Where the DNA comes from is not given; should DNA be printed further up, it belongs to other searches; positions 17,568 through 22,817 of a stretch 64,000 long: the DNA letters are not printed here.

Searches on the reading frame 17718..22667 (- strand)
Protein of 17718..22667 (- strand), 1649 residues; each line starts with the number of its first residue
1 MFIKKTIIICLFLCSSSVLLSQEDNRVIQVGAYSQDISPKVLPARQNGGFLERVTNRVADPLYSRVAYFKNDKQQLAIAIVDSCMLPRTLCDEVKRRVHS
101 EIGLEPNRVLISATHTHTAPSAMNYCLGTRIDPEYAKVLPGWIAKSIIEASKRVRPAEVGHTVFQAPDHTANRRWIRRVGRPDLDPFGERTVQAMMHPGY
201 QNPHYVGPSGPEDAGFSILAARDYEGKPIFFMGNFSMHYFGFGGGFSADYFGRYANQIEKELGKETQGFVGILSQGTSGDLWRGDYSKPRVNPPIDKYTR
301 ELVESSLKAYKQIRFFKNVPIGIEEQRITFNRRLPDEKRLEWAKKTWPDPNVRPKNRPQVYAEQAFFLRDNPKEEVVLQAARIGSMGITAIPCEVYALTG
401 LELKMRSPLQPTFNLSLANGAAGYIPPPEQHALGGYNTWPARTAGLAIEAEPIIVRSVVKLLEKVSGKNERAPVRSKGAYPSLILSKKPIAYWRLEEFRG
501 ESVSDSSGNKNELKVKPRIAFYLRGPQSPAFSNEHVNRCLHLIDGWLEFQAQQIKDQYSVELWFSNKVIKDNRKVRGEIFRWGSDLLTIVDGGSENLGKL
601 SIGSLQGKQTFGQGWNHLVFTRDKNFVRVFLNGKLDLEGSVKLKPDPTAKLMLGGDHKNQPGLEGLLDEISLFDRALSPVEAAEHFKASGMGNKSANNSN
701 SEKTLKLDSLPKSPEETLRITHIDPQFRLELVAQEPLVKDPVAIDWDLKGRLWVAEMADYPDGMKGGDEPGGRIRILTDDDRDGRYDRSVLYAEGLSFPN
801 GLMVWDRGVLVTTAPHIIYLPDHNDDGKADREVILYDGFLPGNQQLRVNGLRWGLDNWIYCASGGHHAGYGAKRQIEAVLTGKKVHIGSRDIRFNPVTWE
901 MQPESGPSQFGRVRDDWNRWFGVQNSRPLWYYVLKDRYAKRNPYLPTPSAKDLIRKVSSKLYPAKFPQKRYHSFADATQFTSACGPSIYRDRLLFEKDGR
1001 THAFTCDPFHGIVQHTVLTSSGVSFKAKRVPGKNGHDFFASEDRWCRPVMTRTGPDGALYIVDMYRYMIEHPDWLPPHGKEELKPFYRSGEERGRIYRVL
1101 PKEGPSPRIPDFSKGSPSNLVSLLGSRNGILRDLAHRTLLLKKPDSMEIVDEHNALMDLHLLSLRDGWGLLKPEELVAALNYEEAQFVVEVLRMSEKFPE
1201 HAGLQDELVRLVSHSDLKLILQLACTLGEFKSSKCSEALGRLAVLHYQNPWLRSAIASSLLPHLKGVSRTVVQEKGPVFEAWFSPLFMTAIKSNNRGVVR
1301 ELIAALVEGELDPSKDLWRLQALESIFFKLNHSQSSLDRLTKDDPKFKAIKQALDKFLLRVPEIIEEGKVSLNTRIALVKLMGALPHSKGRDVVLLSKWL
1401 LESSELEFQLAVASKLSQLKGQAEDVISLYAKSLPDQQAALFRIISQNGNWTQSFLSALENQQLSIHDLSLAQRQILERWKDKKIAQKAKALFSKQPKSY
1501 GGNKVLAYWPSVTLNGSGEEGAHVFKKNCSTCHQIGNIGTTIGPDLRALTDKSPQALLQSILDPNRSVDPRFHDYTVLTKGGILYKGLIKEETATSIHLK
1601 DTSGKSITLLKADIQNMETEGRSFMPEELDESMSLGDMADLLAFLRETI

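Call 46: search_protein_families(library=ncbifam, proteins=[window:17718-22667:-], max_evalue=0.00001)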
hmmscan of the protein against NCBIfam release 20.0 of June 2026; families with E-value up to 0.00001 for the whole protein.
window:17718-22667:- (1649 aa): 2 families
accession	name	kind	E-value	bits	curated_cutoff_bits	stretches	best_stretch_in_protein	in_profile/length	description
TIGR02604.1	Piru_Ver_Nterm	subfamily_domain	1.3e-78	264.9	122.2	1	727-1102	2-366/367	PVC-type heme-binding CxxCH protein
TIGR02603.1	CxxCH_TIGR02603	domain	1.1e-30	106.4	68.15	1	1519-1647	4-133/134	putative heme-binding domain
